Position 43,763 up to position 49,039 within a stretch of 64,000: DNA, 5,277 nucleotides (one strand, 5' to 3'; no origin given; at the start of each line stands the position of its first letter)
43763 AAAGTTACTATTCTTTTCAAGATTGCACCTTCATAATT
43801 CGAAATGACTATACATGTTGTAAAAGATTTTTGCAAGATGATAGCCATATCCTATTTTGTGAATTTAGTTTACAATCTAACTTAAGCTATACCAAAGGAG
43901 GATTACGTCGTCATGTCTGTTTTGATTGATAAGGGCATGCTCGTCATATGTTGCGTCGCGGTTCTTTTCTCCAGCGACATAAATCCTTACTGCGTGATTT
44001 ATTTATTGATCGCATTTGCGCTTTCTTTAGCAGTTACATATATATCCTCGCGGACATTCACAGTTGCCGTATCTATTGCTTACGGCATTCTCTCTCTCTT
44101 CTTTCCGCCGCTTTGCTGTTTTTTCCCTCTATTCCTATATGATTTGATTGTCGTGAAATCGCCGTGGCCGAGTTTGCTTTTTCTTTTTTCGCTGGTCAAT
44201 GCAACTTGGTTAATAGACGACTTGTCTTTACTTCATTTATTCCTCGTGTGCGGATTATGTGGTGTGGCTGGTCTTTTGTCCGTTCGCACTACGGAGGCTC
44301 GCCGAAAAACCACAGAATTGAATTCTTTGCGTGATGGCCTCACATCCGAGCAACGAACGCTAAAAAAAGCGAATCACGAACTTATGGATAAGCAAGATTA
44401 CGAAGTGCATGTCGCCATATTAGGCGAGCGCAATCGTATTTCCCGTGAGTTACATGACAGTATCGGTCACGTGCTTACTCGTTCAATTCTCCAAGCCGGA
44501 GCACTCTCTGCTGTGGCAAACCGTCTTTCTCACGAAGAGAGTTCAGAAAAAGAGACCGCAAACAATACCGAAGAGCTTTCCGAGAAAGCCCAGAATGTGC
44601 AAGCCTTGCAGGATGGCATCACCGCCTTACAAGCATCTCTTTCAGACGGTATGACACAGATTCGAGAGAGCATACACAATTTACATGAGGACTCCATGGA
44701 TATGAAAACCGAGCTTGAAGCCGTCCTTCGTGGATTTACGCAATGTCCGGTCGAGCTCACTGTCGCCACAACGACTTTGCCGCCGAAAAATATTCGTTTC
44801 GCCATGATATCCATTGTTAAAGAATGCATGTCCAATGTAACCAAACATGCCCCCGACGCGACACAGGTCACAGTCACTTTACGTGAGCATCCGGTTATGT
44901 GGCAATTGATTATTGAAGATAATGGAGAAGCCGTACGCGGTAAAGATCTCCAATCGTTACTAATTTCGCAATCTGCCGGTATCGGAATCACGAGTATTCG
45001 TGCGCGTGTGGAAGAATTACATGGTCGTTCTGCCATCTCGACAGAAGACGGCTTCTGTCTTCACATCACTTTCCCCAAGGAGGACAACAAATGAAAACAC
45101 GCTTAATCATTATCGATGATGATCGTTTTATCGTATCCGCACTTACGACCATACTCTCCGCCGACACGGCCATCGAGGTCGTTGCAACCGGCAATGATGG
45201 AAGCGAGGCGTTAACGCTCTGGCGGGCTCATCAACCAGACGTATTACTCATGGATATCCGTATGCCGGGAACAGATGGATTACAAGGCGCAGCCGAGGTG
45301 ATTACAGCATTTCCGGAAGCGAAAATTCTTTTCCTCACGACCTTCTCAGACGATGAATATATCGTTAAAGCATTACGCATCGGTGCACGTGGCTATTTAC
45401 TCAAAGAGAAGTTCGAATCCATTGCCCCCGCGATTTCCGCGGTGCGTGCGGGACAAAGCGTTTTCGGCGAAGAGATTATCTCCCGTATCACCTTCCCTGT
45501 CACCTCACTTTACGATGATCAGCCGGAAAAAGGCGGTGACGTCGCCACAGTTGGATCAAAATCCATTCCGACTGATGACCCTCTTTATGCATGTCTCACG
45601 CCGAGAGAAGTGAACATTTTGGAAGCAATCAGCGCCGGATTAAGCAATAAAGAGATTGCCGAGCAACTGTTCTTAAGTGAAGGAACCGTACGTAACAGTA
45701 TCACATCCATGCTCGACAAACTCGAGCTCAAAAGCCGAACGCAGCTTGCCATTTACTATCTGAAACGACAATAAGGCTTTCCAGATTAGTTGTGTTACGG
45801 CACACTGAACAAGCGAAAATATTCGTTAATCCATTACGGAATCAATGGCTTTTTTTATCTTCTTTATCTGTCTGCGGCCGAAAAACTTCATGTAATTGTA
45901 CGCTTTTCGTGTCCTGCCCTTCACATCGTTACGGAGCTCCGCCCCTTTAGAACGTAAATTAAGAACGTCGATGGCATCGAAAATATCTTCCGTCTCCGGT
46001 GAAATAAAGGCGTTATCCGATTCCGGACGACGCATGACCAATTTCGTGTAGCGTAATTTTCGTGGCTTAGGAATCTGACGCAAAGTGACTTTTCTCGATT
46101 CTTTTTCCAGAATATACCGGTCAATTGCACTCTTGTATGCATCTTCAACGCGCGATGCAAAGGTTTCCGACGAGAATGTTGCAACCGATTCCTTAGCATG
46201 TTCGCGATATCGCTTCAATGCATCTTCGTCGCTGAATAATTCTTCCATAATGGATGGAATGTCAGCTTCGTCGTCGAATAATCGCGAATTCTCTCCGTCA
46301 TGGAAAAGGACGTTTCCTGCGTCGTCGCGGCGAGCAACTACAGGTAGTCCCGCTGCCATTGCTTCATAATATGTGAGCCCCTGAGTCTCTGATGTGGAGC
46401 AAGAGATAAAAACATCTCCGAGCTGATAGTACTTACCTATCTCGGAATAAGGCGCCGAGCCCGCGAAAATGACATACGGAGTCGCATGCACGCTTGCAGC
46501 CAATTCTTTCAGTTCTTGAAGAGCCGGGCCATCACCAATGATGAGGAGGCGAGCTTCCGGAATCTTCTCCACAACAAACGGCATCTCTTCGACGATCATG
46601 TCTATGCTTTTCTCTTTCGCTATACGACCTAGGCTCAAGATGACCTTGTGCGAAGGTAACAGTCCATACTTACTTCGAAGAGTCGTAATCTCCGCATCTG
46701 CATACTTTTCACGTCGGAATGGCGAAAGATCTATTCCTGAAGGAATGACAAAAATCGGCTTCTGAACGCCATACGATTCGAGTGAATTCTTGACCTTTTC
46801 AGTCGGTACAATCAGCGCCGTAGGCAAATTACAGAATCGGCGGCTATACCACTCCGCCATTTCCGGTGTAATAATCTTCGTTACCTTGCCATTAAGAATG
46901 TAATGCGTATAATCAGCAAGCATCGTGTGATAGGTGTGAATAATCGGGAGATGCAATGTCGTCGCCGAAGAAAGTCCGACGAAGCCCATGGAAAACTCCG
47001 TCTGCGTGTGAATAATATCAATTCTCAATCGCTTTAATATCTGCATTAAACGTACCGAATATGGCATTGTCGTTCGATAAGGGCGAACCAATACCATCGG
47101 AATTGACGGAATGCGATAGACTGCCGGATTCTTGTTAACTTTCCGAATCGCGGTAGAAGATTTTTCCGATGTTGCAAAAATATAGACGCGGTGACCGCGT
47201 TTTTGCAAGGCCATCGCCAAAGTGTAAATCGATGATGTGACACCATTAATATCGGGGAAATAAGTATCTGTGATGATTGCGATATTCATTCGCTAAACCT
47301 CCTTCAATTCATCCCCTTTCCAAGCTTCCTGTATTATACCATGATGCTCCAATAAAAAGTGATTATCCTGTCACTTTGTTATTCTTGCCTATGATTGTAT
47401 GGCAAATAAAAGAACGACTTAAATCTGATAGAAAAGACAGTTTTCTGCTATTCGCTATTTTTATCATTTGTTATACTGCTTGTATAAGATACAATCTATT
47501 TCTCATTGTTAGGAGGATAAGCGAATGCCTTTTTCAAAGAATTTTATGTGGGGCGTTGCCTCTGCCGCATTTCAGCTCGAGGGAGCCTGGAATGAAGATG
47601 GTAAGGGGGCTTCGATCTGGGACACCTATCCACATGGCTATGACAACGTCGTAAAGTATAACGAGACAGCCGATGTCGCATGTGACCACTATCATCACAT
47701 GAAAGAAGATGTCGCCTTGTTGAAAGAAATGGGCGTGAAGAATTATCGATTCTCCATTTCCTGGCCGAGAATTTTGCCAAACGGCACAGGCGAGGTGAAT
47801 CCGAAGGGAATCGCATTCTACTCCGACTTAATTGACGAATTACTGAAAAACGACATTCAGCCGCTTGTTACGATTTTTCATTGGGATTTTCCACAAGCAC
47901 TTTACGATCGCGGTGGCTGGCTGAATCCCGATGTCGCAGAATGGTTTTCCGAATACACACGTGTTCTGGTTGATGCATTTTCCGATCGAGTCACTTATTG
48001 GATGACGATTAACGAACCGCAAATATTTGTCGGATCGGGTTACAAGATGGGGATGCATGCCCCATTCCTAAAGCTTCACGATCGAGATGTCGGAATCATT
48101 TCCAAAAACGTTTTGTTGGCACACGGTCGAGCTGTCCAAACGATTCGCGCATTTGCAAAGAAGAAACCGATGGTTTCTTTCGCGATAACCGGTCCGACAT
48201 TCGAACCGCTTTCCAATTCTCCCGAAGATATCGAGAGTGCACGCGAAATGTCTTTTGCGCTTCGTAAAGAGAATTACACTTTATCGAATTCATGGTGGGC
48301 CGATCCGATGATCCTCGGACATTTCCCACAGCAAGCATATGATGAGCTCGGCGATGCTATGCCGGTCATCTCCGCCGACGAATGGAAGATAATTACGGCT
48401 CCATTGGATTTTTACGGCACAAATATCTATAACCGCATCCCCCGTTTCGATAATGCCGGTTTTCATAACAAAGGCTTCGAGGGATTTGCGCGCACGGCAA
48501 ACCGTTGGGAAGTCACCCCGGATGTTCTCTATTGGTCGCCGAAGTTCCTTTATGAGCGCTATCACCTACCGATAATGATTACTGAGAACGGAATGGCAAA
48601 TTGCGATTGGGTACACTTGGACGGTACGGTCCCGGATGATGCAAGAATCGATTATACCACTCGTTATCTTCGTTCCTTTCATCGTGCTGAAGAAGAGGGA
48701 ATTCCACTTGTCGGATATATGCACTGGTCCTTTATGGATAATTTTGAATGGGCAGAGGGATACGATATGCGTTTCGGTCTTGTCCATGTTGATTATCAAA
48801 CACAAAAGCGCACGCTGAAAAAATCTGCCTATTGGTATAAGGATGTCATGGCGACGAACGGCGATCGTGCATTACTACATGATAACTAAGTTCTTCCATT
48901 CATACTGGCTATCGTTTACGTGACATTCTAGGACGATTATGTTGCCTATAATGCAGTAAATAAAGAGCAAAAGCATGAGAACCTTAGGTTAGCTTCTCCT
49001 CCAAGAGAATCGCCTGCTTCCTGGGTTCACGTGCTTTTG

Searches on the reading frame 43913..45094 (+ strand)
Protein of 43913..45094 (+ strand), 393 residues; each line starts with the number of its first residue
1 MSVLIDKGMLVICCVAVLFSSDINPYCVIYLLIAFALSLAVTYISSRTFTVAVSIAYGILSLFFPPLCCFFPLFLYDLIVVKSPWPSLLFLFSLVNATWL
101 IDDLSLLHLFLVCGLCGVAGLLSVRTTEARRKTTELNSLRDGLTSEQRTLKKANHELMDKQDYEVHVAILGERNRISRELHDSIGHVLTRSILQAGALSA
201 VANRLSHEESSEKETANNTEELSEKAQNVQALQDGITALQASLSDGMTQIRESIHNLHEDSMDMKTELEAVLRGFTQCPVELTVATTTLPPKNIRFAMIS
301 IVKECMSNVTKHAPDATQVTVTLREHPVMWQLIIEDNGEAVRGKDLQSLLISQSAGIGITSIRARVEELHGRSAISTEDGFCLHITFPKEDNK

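Call 72: search_protein_families(library=pfam, proteins=[window:43913-45094:+], max_evalue=0.001)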
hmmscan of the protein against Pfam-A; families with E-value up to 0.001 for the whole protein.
window:43913-45094:+ (393 aa): 2 families
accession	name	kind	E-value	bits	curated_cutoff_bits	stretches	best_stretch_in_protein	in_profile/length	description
PF07730.19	HisKA_3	-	1.5e-11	45.1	24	1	172-227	1-53/68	Histidine kinase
PF02518.31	HATPase_c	-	1.2e-08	35.8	26.4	1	299-390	7-110/111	Histidine kinase-, DNA gyrase B-, and HSP90-like ATPase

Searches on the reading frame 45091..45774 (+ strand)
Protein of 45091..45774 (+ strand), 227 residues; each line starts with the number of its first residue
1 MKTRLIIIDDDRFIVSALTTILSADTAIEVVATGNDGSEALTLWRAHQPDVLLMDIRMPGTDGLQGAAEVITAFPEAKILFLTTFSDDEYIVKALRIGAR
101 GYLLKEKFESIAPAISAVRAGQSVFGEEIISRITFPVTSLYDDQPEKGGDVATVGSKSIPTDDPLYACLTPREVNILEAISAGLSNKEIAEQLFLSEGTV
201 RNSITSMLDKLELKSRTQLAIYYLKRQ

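Call 72: search_protein_families(library=pfam, proteins=[window:45091-45774:+], max_evalue=0.001)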
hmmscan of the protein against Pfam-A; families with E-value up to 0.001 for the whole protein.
window:45091-45774:+ (227 aa): 4 families
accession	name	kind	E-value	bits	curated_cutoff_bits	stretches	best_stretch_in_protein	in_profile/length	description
PF00072.30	Response_reg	-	5.4e-24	84.9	30.2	1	6-106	2-100/111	Response regulator receiver domain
PF00196.25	GerE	-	2.1e-19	69.3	23.5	1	168-222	2-56/57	Bacterial regulatory proteins, luxR family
PF13412.12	HTH_24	-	8.8e-05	22.5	21.9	1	175-209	7-43/48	Winged helix-turn-helix DNA-binding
PF08281.18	Sigma70_r4_2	-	0.0004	20.4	25.7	1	183-204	26-47/54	Sigma-70, region 4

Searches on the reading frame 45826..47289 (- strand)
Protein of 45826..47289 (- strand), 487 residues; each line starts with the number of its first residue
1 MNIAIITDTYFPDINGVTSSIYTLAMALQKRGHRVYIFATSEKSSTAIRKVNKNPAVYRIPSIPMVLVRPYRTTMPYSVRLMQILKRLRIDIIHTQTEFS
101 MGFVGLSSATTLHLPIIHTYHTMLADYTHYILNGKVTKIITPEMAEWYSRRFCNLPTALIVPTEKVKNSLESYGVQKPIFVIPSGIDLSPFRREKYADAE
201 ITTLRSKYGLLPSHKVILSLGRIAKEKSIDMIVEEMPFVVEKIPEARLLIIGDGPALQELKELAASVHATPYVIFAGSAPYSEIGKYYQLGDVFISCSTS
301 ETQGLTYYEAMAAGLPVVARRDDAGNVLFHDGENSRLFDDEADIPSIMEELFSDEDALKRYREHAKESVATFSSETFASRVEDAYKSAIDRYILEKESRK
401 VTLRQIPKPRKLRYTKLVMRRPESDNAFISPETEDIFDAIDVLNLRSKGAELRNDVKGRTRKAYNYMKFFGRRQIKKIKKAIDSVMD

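Call 18: search_protein_families(library=ncbifam, proteins=[window:45826-47289:-], max_evalue=0.01)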
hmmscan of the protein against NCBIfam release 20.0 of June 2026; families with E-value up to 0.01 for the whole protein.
window:45826-47289:- (487 aa): 38 families (the best 25 are shown)
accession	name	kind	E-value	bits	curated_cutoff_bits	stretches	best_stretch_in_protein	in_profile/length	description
NF049988.1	MGlcDAGSynMgs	equivalog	2.6e-81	274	400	1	1-391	1-390/398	alpha-monoglucosyldiacylglycerol synthase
TIGR03449.1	mycothiol_MshA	equivalog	1.6e-27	96.4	462.5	1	15-389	21-404/406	D-inositol-3-phosphate glycosyltransferase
TIGR03999.1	thiol_BshA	equivalog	3.4e-26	92.1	273.7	1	23-389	20-374/375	N-acetyl-alpha-D-glucosaminyl L-malate synthase BshA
NF053513.1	Gtran_IagA_BgsA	equivalog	6.9e-26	91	460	1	89-388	43-331/333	LTA glycolipid anchor biosynthesis glycosyltransferase, IagA/BgsA family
NF053787.1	GlcN_PG_synth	equivalog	3.2e-25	88.7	480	1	51-385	45-356/361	N-acetylglucosaminyl phosphatidylglycerol synthase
TIGR04063.1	stp3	hypoth_equivalog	2.3e-24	86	442.05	1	30-372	29-378/397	TIGR04063 family PEP-CTERM/XrtA system glycosyltransferase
TIGR04047.1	MSMEG_0565_glyc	hypoth_equivalog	1.3e-23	83.8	259.85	1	22-386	19-372/373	MSMEG_0565 family glycosyltransferase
TIGR04157.1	glyco_rSAM_CFB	subfamily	2.7e-18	66.1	400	1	157-332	171-342/406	TIGR04157 family glycosyltransferase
TIGR03088.1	stp2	hypoth_equivalog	7e-18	64.8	409.05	1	13-386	12-371/374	TIGR03088 family PEP-CTERM/XrtA system glycosyltransferase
NF047684.1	TeichurnBiosyTuaC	equivalog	7.1e-16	58.1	550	1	163-388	172-389/391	teichuronic acid biosynthesis protein TuaC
TIGR02918.1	TIGR02918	equivalog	1e-15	57.4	574.6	1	216-339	321-442/500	accessory Sec system glycosyltransferase GtfA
NF038229.1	Glyco4_Geo_Pelo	equivalog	1.4e-15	57.2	400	1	175-386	131-334/338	GPMC system family 4 glycosyltransferase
NF041876.1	EPS_EpsE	equivalog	2e-15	57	400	1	145-378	157-386/389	exopolysaccharide biosynthesis GT4 family glycosyltransferase EpsE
NF047880.1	glyco_SdgA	exception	5.9e-14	51.5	800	1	137-379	248-481/488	serine-aspartate repeat adhesin O-glycosyltransferase SdgA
TIGR02149.1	glgA_Coryne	subfamily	1.7e-13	50.5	302.4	1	1-387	1-389/391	glycogen synthase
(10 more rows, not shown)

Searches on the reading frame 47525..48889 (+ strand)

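Call 18: search_protein_families(library=ncbifam, proteins=[window:47525-48889:+], max_evalue=0.01)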
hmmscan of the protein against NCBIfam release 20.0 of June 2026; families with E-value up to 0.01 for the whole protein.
window:47525-48889:+ (454 aa): 8 families
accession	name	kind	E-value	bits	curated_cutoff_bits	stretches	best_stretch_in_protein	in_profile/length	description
TIGR03356.1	BGL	equivalog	1.9e-146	488.4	478.5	1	3-438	1-427/427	GH1 family beta-glucosidase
NF010036.0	PRK13511.1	subfamily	2.5e-87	293.4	610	2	3-241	5-237/469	6-phospho-beta-galactosidase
TIGR01233.1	lacG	equivalog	1.6e-73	248.2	561.2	2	4-271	5-257/472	6-phospho-beta-galactosidase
NF007154.0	PRK09589.1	subfamily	1.4e-63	215.3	624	1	3-447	4-474/476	6-phospho-beta-glucosidase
NF007356.0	PRK09852.1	subfamily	6.6e-63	213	623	2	3-241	4-257/474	6-phospho-beta-glucosidase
NF007158.0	PRK09593.1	subfamily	1.3e-58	198.9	639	2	1-171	4-189/478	6-phospho-beta-glucosidase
NF011589.0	PRK15014.1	subfamily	3.4e-57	194.7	686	2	3-164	6-178/477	6-phospho-beta-glucosidase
NF041004.1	Beta_gal_BgaS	equivalog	4.3e-48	164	475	2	91-445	123-466/479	beta-galactosidase BgaS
